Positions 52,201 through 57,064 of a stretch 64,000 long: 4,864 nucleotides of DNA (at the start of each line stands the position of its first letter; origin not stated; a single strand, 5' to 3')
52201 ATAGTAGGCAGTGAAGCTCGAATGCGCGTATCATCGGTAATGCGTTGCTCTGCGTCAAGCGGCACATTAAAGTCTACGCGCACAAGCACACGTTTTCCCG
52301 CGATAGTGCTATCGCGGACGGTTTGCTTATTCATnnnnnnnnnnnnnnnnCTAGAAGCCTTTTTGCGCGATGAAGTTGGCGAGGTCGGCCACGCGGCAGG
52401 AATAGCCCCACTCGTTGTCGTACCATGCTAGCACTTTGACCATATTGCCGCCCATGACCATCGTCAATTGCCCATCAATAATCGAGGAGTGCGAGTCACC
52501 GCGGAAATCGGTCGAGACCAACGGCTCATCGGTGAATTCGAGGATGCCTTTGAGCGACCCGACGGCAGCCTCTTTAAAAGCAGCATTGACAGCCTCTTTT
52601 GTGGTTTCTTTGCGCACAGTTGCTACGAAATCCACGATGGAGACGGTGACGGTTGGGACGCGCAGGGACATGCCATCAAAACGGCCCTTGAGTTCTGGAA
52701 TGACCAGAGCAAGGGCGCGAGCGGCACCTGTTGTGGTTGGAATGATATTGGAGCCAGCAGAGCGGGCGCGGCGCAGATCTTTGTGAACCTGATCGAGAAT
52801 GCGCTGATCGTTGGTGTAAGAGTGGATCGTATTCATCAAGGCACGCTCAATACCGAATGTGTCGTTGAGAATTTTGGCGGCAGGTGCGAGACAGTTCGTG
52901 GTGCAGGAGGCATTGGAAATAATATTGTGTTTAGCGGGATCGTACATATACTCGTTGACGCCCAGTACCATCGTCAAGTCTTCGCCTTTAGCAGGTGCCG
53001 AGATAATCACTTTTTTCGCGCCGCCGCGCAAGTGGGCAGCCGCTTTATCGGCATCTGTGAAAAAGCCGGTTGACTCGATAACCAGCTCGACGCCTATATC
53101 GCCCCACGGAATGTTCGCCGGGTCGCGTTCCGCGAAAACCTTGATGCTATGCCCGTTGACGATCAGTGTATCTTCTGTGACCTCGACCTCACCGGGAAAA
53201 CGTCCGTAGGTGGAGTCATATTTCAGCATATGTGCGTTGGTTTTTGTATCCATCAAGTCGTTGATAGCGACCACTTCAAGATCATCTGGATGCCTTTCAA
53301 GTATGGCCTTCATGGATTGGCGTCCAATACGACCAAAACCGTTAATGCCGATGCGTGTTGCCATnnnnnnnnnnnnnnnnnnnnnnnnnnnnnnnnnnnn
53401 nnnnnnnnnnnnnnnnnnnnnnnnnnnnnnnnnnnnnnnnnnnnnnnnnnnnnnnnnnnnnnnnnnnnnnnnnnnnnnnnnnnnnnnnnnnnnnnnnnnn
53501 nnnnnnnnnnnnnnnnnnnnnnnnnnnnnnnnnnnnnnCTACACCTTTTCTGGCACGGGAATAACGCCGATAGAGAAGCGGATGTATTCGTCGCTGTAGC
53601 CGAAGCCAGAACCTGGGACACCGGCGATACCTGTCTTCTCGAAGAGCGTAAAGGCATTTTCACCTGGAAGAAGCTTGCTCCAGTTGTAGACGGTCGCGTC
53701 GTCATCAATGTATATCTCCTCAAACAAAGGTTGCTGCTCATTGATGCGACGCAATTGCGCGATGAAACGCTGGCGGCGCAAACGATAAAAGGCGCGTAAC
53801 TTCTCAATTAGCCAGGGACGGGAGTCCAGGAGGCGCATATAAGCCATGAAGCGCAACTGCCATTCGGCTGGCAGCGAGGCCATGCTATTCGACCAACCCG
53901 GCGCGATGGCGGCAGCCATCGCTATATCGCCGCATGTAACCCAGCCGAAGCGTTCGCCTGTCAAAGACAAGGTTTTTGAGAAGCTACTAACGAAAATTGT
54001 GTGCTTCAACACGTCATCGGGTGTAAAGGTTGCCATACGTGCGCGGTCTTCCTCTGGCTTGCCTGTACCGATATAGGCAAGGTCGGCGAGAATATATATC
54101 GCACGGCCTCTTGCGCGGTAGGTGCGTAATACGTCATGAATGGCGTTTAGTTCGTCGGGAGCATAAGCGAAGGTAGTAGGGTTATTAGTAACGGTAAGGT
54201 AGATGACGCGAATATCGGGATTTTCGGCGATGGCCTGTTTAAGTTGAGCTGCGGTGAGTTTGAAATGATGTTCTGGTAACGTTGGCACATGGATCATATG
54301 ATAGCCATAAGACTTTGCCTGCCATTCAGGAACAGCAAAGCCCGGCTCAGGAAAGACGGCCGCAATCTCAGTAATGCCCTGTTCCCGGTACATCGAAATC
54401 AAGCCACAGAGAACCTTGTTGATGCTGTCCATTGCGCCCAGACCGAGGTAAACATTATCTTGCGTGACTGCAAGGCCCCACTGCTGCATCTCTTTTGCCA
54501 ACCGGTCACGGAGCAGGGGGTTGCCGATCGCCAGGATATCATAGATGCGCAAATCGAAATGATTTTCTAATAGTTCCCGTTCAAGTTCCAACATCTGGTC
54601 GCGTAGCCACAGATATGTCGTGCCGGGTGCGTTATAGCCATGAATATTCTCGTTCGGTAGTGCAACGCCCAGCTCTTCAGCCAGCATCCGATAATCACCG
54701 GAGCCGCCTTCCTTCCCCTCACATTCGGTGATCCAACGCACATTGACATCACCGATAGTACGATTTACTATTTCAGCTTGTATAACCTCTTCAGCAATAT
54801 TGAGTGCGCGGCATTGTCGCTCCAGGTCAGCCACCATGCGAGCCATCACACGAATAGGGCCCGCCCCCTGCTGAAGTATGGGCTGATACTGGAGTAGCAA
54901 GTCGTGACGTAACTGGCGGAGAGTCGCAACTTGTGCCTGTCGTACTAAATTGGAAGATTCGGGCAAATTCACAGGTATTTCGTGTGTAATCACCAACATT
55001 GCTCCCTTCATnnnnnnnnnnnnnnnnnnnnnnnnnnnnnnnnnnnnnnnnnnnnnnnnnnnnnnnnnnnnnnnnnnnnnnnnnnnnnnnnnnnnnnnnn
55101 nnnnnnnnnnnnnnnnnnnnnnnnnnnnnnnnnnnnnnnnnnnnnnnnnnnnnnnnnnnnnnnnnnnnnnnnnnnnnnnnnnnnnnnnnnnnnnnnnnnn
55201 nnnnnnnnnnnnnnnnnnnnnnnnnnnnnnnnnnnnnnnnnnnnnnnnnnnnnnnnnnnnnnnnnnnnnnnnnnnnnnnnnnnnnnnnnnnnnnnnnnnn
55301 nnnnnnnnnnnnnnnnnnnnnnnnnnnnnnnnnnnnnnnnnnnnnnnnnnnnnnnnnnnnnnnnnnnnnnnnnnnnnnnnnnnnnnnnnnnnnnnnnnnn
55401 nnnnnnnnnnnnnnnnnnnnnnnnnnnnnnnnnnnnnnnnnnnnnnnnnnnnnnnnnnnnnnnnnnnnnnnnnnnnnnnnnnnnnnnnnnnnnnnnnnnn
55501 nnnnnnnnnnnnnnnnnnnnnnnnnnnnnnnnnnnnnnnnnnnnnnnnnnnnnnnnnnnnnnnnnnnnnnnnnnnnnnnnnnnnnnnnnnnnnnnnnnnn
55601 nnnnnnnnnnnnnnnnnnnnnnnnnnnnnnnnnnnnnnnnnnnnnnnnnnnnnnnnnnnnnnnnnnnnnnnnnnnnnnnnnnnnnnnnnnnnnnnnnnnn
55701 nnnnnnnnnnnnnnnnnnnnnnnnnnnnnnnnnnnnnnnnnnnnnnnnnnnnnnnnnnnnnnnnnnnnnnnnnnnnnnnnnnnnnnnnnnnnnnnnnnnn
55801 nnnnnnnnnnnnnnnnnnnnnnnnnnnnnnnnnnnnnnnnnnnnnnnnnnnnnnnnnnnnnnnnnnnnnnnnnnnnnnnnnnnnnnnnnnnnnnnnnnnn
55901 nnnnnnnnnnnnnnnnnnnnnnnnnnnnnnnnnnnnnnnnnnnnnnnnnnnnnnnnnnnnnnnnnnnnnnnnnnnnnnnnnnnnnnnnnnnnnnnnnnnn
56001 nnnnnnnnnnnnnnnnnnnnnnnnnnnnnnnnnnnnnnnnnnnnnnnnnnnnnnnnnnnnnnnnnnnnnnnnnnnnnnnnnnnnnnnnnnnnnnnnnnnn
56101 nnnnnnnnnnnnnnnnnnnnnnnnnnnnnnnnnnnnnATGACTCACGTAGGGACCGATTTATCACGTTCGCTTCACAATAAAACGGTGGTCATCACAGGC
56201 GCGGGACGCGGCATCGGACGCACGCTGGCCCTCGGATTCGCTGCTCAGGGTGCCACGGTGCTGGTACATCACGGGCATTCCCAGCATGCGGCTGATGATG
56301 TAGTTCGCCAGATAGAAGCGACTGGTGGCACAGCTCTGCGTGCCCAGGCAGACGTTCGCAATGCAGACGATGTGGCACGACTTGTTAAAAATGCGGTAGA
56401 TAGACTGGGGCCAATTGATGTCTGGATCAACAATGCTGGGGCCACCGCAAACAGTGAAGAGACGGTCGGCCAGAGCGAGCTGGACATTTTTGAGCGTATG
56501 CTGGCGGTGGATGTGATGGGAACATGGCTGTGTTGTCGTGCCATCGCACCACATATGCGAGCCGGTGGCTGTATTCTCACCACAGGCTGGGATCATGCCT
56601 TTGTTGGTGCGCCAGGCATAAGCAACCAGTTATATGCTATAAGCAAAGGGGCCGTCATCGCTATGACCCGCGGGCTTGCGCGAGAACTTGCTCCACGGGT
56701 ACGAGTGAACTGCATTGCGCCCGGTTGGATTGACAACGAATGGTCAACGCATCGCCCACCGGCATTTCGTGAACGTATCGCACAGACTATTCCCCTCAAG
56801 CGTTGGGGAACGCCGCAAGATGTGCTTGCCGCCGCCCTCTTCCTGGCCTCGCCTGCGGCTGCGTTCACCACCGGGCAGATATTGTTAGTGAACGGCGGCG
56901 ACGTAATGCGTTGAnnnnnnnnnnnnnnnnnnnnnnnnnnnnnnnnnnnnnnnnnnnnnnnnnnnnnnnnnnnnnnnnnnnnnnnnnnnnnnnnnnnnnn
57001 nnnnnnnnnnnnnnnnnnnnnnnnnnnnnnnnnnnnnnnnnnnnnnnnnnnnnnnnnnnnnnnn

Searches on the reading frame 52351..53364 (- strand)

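Call 55: search_protein_families(library=pfam, proteins=[window:52351-53364:-])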
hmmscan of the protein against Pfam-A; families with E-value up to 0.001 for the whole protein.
window:52351-53364:- (337 aa): 2 families
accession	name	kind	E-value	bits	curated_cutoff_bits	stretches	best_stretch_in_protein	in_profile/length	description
PF02800.25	Gp_dh_C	-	7.4e-66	221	24.4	1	159-315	1-158/158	Glyceraldehyde 3-phosphate dehydrogenase, C-terminal domain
PF00044.30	Gp_dh_N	-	7.9e-41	138.9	31.7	1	4-104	2-100/101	Glyceraldehyde 3-phosphate dehydrogenase, NAD binding domain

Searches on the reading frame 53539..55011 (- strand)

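Call 55: search_protein_families(library=pfam, proteins=[window:53539-55011:-])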
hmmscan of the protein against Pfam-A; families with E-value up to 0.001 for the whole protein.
window:53539-55011:- (490 aa): 1 family
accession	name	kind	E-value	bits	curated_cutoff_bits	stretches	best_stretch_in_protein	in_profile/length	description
PF00155.27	Aminotran_1_2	-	3.7e-22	79.5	19.7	1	163-481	43-346/361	Aminotransferase class I and II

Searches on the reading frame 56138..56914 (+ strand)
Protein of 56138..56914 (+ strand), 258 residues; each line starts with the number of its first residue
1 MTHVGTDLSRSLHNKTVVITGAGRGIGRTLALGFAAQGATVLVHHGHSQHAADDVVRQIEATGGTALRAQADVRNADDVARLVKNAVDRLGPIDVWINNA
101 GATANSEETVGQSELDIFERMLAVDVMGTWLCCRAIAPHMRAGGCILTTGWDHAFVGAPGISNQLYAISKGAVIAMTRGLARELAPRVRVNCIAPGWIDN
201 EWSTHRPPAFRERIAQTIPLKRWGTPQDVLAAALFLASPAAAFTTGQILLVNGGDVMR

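Call 55: search_protein_families(library=pfam, proteins=[window:56138-56914:+])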
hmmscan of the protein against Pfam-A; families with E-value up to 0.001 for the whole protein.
window:56138-56914:+ (258 aa): 5 families
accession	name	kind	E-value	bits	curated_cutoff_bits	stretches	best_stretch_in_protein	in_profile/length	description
PF13561.12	adh_short_C2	-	5.6e-57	193.5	27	1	21-254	1-234/236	Enoyl-(Acyl carrier protein) reductase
PF00106.31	adh_short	-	9.8e-42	143.1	26.6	1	15-202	1-186/195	short chain dehydrogenase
PF08659.16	KR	-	1.2e-10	42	22.6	1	16-136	2-123/180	KR domain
PF23441.1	SDR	-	5.7e-06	26.3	27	1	11-203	4-200/258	SDR-like rossmann domain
PF02882.25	THF_DHG_CYH_C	-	0.00058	19.6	27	0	10-54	32-76/160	Tetrahydrofolate dehydrogenase/cyclohydrolase, NAD(P)-binding domain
